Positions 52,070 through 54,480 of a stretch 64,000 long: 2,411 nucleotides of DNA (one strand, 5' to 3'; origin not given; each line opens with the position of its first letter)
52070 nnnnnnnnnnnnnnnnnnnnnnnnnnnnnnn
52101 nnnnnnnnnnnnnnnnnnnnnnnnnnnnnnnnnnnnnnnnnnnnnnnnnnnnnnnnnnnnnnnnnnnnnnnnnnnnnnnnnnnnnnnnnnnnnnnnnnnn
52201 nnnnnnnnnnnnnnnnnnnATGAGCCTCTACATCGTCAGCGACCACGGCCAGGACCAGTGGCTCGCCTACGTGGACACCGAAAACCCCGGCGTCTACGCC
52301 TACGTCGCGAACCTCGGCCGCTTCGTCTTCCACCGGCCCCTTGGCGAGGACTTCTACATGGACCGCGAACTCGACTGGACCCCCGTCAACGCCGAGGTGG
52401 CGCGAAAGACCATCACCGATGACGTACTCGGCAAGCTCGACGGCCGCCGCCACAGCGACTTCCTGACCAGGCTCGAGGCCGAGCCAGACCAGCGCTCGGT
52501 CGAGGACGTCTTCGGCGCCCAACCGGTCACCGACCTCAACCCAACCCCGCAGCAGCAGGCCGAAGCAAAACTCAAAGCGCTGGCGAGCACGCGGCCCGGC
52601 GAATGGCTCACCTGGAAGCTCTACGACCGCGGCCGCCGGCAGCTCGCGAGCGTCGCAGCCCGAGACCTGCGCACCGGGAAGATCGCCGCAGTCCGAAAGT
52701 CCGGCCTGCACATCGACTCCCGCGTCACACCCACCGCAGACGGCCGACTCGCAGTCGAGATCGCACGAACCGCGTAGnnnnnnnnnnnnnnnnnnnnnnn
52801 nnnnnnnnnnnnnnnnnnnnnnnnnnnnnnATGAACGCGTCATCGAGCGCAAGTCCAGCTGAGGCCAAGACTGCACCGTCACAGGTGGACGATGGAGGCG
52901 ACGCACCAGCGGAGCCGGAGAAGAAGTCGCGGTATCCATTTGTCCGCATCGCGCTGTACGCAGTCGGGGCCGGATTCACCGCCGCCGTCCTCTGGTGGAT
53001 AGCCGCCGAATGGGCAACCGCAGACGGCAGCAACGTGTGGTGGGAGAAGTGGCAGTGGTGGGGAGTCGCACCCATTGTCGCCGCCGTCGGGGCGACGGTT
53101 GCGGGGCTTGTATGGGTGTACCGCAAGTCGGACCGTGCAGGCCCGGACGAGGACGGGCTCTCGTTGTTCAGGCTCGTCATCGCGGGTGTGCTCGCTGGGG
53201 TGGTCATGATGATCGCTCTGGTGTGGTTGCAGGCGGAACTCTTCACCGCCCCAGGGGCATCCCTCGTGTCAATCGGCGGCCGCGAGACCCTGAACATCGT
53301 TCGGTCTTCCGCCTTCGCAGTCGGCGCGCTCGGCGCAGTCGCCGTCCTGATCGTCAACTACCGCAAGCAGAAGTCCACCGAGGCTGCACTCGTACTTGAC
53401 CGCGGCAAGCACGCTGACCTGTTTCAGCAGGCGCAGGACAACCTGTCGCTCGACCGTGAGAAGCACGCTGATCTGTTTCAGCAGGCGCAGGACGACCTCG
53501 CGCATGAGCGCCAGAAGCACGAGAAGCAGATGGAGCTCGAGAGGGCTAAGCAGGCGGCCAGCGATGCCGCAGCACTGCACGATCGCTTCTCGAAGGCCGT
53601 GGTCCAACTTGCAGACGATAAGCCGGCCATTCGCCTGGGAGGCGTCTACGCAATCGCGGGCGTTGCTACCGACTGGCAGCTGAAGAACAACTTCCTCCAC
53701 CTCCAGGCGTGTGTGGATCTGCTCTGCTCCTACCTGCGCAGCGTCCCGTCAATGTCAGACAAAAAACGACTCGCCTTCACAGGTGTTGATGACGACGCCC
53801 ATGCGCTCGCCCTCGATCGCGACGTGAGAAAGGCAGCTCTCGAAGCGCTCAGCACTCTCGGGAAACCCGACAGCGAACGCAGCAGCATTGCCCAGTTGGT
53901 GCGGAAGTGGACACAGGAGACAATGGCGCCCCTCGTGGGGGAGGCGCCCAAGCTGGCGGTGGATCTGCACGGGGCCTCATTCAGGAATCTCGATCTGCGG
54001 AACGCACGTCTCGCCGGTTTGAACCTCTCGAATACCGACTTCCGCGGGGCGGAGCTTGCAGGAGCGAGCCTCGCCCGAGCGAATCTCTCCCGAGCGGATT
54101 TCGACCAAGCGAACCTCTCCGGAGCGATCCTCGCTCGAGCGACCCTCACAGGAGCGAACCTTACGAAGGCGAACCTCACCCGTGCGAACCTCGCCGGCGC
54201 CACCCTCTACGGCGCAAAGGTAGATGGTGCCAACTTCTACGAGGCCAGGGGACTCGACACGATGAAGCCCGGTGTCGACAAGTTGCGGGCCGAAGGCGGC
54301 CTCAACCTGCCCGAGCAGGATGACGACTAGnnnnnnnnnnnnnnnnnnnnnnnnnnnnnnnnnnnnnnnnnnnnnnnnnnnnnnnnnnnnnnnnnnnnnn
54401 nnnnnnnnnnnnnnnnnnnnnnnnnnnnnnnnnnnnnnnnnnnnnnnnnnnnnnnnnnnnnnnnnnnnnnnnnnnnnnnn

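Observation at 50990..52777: Small alarmone hydrolase - toxSAS-like synthetase - unknown: a candidate three-gene toxin-antitoxin module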

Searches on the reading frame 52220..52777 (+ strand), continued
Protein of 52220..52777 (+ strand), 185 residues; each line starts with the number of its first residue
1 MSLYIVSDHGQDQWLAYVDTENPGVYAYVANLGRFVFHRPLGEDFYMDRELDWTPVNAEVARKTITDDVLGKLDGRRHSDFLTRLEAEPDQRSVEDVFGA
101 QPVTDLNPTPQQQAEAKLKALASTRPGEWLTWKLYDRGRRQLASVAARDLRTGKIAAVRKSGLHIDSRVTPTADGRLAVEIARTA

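Call 65: search_dna_similar(query=window:52220-52777:+, collection=plasmids, mode=protein, max_rows=50, max_evalue=0.001)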
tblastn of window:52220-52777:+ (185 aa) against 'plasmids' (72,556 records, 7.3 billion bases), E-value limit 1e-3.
Records with a match: 12; places in all: 13; records where one place covers at least 80% of the query: 12.
Best place of each record, by identity: 95-99% 3; 60-80% 9.
By first word of the organism name: Rhodococcus 9; Prescottella 3.
By predicted mobility (MOB-suite, as given by PLSDB): non-mobilizable 8; mobilizable 4.
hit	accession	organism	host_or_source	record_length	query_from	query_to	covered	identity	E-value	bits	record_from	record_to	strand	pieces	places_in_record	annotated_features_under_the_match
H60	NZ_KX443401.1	Prescottella equi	Bos taurus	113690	1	185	100%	98.9%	3e-108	346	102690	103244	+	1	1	hypothetical protein (x2)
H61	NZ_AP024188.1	Prescottella equi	Homo sapiens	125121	1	185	100%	95.7%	5e-105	337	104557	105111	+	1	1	hypothetical protein (x2)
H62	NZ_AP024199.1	Prescottella equi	Homo sapiens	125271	1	185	100%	95.7%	5e-105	337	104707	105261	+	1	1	hypothetical protein (x2)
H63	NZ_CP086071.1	Rhodococcus pyridinivorans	whole organism,soil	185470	1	185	100%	68.6%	1e-69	236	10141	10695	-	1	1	hypothetical protein (x2)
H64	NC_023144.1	Rhodococcus pyridinivorans SB3094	-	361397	1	185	100%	68.6%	1e-69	235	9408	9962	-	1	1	hypothetical protein (x2)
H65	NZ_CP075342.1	Rhodococcus ruber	-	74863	1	185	100%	68.3%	1e-68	232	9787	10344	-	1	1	hypothetical protein (x2)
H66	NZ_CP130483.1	Rhodococcus aetherivorans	Bacteria, whole organism,Rough variant ...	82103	1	185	100%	67.6%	1e-69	235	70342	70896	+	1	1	hypothetical protein (x2)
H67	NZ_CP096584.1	Rhodococcus pyridinivorans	cell culture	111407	1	185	100%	66.5%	8e-69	233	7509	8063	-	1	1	hypothetical protein (x2)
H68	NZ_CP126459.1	Rhodococcus sp. AH-ZY2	single cell,soil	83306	1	185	100%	66.5%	2e-67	229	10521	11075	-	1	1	hypothetical protein (x2)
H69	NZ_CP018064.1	Rhodococcus sp. 2G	cell culture,soil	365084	1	185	100%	66.5%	2e-67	229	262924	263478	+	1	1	hypothetical protein (x2)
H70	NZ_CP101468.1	Rhodococcus gordoniae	water,poultry farm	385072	1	185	100%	65.4%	2e-67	229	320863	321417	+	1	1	hypothetical protein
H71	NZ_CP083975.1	Rhodococcus rhodochrous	compost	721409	1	155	84%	60.0%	2e-48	175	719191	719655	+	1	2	hypothetical protein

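Call 79: search_solved_structures(query=A4, max_evalue=10)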
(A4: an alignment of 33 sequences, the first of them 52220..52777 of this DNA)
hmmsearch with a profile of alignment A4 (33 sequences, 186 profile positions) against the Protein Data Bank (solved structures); distinct sequences matched with E-value up to 10: 6.
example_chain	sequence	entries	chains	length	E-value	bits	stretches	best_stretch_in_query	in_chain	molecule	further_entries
5hbq_A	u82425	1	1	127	0.22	14.6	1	43-107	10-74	Inner membrane protein YgaP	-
5hbl_A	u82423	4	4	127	0.24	14.4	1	43-106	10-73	Inner membrane protein YgaP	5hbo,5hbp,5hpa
9qt5_S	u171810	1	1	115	0.42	13.7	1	52-143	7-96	Large ribosomal subunit protein uL22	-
2mrm_A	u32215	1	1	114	0.58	13.2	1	50-106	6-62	Membrane protein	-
7ula_A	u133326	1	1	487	0.91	12.6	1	43-75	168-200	Alginate biosynthesis protein AlgX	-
1o91_A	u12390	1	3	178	1.5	11.9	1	4-36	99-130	COLLAGEN ALPHA 1(VIII) CHAIN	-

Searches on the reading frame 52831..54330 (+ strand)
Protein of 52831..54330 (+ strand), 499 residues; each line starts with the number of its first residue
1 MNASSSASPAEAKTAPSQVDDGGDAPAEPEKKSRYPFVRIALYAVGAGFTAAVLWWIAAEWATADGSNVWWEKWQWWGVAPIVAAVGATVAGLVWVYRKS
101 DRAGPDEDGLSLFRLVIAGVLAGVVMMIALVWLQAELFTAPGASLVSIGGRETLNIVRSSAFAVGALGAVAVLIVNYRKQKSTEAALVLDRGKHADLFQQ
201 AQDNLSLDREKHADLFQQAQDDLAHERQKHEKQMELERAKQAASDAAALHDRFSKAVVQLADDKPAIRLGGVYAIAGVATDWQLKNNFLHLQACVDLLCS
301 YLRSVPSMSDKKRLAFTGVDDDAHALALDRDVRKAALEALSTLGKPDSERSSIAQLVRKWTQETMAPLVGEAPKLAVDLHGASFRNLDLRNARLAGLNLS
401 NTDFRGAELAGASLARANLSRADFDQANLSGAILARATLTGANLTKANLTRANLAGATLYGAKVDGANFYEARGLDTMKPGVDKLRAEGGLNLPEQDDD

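Call 3: search_protein_families(library=pfam, proteins=[window:52831-54330:+], max_evalue=0.1)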
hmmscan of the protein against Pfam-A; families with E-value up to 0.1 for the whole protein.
window:52831-54330:+ (499 aa): 3 families
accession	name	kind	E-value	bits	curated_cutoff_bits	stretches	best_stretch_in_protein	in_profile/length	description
PF00805.28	Pentapeptide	-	8.4e-23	80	20.2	3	432-469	1-38/40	Pentapeptide repeats (8 copies)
PF13599.13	Pentapeptide_4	-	7.4e-12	45.6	38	2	377-444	11-78/78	Pentapeptide repeat region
PF13576.12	Pentapeptide_3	-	1.9e-11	44.4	27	2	404-442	1-42/48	Pentapeptide repeats (9 copies)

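Call 4: search_protein_families(library=padloc, proteins=[window:52831-54330:+], max_evalue=0.1)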
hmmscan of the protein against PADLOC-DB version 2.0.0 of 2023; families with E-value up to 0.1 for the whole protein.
window:52831-54330:+ (499 aa): 1 family
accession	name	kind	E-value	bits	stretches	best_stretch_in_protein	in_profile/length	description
PDLC02709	PbeC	-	0.055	10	1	190-233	363-406/661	PbeC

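Call 5: search_protein_families(library=ncbifam, proteins=[window:52831-54330:+], max_evalue=0.1)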
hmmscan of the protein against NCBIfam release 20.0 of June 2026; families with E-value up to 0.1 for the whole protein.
window:52831-54330:+ (499 aa): 17 families
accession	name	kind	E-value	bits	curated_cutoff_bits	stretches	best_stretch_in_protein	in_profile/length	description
NF047416.1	penta_HetL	equivalog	2.8e-18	66.2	260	1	374-472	25-123/218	heterocyst differentiation pentapeptide repeat protein HetL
NF011744.0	PRK15197.1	equivalog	2.9e-14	52.9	274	1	376-472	153-249/291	SPI-2 type III secretion system effector PipB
NF052603.1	penta_Alr5209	equivalog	4.5e-13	49.3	125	1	383-468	14-99/113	Alr5209 family pentapeptide repeat protein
NF011743.0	PRK15196.1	equivalog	2.8e-11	42.9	354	1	387-469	152-234/350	type III secretion system effector PipB2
NF033086.2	penta_rpt_Qnr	equivalog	5.3e-08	32.8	240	1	378-459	47-128/211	Qnr family pentapeptide repeat protein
NF000071.4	penta_rpt_QnrA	exception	3.8e-07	30.1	450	1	377-469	62-159/218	QnrA family quinolone resistance pentapeptide repeat protein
NF000056.3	penta_rpt_QnrS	exception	1e-06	28.6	460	1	378-469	63-154/218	QnrS family quinolone resistance pentapeptide repeat protein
NF012152.0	penta_rpt_QnrC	exception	1.3e-06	28.5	500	1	377-468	52-148/221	QnrC family quinolone resistance pentapeptide repeat protein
NF012151.0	penta_rpt_QnrAS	exception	5e-06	26.7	490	1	379-472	54-152/218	QnrAS family quinolone resistance pentapeptide repeat protein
NF000421.1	penta_rpt_QnrVC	exception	6.8e-06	26.2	460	1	378-469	53-149/218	QnrVC family quinolone resistance pentapeptide repeat protein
NF038182.1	penta_rpt_SmQnr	exception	1e-05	25.4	460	1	392-460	130-198/215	SmQnr family pentapeptide repeat protein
NF000349.1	mfpA_AE000516.2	equivalog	1.2e-05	25.2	360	2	393-468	78-153/183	pentapeptide repeat protein MfpA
NF000139.2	penta_rpt_QnrD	exception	3.4e-05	23.9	425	1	379-459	51-131/214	QnrD family quinolone resistance pentapeptide repeat protein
NF000420.1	penta_rpt_QnrB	exception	6.6e-05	23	460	1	377-469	69-161/214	QnrB family quinolone resistance pentapeptide repeat protein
NF033375.2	penta_rpt_QnrE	exception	8.1e-05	22.7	480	1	380-460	52-132/214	QnrE family quinolone resistance pentapeptide repeat protein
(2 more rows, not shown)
